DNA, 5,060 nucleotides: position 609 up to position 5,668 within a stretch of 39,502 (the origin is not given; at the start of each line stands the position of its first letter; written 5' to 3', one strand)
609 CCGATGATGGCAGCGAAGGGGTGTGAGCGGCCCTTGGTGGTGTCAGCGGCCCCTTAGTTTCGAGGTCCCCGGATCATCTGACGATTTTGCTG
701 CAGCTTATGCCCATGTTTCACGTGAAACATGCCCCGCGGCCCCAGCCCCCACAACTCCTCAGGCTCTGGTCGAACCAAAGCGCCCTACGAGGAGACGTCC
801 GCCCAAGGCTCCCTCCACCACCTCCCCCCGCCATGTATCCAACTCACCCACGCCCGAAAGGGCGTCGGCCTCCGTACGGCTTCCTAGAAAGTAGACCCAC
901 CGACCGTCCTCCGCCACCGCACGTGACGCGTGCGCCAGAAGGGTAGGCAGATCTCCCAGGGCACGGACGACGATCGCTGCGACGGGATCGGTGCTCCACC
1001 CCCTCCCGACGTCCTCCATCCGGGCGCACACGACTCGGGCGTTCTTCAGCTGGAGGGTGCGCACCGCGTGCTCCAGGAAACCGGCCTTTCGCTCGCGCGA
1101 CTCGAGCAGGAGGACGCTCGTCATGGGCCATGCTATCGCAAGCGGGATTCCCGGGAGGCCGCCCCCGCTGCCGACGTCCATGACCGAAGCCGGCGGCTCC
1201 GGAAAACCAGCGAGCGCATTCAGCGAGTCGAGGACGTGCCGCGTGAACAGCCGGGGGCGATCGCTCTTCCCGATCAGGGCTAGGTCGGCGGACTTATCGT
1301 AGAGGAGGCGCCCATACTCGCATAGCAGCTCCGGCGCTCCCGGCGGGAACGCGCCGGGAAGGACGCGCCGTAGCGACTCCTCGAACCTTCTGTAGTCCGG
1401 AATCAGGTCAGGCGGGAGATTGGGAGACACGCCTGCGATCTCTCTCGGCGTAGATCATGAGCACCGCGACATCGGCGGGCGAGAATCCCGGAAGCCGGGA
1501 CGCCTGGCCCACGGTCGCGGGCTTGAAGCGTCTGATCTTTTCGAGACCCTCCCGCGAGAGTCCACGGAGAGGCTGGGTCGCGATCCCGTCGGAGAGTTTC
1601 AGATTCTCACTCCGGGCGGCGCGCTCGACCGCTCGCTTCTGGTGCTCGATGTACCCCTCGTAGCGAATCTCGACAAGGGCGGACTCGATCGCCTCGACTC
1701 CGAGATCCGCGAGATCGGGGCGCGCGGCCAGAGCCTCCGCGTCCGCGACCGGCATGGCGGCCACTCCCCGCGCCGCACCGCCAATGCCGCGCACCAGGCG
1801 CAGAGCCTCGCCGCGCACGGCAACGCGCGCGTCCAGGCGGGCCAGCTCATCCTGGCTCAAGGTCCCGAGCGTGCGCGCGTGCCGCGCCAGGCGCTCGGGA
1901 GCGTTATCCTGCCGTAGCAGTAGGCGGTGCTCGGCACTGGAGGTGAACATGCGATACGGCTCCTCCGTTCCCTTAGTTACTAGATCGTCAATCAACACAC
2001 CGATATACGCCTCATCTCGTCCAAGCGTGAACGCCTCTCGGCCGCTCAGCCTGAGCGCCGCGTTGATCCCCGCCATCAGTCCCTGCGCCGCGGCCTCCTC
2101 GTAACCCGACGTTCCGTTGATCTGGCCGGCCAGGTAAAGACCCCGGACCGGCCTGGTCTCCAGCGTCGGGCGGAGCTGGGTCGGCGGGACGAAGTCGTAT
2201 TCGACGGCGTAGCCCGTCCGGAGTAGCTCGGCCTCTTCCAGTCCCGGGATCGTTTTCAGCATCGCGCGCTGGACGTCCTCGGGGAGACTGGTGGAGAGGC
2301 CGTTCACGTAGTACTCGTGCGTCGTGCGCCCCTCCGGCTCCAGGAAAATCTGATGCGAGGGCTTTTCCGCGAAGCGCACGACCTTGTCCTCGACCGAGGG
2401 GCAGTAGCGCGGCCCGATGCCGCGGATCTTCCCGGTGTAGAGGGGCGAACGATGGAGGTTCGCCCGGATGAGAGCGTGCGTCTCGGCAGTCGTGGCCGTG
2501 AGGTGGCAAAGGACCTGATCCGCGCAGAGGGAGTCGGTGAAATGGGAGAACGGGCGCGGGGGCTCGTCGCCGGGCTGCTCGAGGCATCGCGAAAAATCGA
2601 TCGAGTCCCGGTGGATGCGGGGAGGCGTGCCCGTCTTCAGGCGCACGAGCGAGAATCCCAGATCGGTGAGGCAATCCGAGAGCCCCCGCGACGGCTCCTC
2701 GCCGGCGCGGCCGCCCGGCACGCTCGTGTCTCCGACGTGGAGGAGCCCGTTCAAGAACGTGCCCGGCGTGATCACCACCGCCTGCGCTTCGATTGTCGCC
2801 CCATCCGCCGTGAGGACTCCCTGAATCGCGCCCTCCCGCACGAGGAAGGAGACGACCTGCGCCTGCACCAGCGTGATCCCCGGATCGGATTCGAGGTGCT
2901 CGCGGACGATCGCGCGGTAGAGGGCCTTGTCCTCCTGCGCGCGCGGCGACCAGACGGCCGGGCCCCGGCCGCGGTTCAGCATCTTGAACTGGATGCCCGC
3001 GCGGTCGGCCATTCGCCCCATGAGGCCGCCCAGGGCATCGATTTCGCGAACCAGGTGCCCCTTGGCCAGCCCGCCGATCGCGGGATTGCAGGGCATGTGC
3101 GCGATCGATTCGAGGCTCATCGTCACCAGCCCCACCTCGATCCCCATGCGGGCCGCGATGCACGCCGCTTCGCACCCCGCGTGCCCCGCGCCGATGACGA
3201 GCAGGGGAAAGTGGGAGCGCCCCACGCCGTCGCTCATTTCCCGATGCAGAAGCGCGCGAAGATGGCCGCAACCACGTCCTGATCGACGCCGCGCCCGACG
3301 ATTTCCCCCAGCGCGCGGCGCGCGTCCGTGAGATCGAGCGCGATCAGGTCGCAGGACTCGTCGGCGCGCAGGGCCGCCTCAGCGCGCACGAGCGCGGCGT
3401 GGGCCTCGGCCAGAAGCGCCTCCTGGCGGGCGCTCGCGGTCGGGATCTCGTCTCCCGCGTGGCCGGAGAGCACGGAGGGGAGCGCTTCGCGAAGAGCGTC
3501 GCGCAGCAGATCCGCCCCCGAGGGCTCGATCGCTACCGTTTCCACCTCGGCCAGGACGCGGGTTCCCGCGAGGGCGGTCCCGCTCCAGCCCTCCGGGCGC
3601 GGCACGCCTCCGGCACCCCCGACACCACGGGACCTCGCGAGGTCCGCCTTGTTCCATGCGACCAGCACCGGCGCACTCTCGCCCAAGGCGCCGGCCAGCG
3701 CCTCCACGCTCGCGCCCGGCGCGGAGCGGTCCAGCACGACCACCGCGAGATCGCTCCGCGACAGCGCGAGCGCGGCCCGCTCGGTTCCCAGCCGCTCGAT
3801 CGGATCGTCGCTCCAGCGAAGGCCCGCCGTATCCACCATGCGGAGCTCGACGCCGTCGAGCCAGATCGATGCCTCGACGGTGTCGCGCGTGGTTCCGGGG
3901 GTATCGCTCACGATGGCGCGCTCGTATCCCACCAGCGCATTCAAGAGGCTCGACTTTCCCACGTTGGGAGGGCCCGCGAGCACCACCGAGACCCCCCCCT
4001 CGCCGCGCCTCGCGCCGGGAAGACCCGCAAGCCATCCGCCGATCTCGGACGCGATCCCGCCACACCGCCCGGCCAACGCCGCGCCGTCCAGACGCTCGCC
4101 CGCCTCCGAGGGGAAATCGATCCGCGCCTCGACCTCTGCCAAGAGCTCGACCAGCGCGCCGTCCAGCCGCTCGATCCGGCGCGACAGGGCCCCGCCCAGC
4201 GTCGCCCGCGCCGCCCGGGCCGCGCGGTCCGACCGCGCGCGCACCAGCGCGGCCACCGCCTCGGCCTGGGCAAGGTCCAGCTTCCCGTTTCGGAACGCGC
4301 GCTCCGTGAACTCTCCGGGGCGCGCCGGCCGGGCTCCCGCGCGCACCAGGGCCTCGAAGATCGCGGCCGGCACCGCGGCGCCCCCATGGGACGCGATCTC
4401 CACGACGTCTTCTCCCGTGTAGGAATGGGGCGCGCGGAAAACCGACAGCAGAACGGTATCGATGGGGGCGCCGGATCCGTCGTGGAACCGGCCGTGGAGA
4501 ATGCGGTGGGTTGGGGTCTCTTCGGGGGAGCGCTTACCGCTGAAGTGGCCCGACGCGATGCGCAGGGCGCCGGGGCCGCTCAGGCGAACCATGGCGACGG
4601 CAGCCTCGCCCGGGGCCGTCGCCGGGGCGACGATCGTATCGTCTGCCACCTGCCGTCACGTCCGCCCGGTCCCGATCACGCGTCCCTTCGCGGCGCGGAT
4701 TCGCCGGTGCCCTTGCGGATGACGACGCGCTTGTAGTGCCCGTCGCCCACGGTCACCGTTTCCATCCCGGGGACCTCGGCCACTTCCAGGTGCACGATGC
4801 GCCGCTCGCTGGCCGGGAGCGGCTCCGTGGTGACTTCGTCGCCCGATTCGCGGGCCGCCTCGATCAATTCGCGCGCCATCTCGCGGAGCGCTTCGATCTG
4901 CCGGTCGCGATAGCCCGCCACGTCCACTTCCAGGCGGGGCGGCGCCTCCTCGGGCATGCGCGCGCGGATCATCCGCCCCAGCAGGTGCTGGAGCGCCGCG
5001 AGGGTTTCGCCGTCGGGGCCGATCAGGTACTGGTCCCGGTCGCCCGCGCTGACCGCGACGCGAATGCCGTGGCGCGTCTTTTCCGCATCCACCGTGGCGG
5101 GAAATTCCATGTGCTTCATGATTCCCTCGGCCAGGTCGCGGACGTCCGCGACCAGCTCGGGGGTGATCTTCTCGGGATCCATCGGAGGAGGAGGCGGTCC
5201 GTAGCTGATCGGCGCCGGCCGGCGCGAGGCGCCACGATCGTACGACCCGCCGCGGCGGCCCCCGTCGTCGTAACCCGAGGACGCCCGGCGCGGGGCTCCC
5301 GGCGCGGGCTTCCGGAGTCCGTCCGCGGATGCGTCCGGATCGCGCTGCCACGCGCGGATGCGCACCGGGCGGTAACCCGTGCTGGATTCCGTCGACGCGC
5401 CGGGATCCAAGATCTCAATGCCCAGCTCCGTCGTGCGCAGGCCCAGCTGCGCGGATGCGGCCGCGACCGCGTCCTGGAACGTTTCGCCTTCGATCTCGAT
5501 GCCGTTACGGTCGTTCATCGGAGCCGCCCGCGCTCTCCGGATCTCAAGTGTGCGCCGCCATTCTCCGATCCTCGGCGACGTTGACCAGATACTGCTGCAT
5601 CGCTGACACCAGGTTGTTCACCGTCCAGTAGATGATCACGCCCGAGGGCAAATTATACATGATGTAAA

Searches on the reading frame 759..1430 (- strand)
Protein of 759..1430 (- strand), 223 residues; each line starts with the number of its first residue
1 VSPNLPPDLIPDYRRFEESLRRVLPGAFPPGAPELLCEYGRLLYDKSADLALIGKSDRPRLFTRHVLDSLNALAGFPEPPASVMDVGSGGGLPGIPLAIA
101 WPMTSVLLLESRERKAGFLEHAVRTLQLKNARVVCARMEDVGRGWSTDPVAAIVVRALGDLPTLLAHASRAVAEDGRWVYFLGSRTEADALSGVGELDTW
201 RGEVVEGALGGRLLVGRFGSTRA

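Call 32: search_protein_families(library=pfam, proteins=[window:759-1430:-], max_evalue=0.00001)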
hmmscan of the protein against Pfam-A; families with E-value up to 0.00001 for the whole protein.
window:759-1430:- (223 aa): 1 family
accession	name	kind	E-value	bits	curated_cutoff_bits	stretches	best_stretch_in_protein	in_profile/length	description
PF02527.21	GidB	-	2.9e-34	118.4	27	1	36-189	5-155/184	rRNA small subunit methyltransferase G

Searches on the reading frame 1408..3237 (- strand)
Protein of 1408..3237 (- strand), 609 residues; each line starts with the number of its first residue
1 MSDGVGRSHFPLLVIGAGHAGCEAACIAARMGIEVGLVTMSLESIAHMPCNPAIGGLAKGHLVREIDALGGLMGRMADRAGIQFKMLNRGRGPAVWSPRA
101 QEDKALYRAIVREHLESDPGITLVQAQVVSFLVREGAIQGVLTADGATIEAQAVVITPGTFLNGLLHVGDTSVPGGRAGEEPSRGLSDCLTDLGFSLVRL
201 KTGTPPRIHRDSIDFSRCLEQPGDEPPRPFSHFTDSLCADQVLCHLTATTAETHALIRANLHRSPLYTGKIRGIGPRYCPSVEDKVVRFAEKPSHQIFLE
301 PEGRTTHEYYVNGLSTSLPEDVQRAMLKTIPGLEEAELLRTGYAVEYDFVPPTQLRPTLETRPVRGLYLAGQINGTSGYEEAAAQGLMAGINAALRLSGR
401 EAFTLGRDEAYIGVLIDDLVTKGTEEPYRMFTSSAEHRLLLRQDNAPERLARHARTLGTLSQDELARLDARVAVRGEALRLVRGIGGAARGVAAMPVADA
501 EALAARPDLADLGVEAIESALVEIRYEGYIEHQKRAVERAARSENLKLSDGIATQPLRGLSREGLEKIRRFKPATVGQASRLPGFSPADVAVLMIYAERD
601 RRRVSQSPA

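Call 31: search_protein_families(library=pfam, proteins=[window:1408-3237:-], max_evalue=0.00001)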
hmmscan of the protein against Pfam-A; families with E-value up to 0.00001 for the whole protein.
window:1408-3237:- (609 aa): 2 families
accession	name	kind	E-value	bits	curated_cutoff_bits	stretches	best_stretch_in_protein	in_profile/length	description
PF01134.28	GIDA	-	3.4e-167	556.9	22.1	1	13-400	3-390/391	Glucose inhibited division protein A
PF13932.14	SAM_GIDA_C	-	8e-14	51.6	27.1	1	538-594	1-57/57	tRNA modifying enzyme MnmG/GidA C-terminal helical bundle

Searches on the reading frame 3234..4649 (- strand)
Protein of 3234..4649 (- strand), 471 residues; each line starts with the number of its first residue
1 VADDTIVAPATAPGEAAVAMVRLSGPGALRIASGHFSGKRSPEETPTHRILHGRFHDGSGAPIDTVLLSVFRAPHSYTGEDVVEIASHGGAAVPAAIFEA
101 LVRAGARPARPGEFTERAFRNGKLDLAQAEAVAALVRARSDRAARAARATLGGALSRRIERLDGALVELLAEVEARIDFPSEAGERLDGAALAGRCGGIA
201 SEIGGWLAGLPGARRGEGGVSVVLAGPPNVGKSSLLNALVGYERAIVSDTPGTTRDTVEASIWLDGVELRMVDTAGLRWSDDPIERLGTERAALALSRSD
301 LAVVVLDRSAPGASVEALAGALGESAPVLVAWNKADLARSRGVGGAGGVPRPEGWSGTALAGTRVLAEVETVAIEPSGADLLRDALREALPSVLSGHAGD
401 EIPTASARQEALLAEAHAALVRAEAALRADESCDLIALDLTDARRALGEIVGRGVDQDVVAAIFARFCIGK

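Call 31: search_protein_families(library=pfam, proteins=[window:3234-4649:-], max_evalue=0.00001)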
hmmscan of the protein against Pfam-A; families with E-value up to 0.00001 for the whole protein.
window:3234-4649:- (471 aa): 4 families
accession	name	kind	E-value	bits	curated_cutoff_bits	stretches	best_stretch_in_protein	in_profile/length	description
PF10396.14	TrmE_N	-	3.4e-38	130.9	29.8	1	5-123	1-117/117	GTP-binding protein TrmE N-terminus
PF12631.12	MnmE_helical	-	3.7e-36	125.7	40.1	1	126-468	1-211/211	MnmE helical domain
PF01926.29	MMR_HSR1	-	9e-24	84.2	21.9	1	222-334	2-113/113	50S ribosome-binding GTPase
PF02421.24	FeoB_N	-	3.5e-10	40.1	27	1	221-343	2-123/156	Ferrous iron transport protein B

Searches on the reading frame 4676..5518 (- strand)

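Call 31: search_protein_families(library=pfam, proteins=[window:4676-5518:-], max_evalue=0.00001)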
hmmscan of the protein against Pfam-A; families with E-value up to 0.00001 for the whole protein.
window:4676-5518:- (280 aa): 1 family
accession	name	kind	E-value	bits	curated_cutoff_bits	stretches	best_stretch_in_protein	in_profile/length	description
PF01424.28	R3H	-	1.6e-13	50.9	26.8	1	209-269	1-60/60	R3H domain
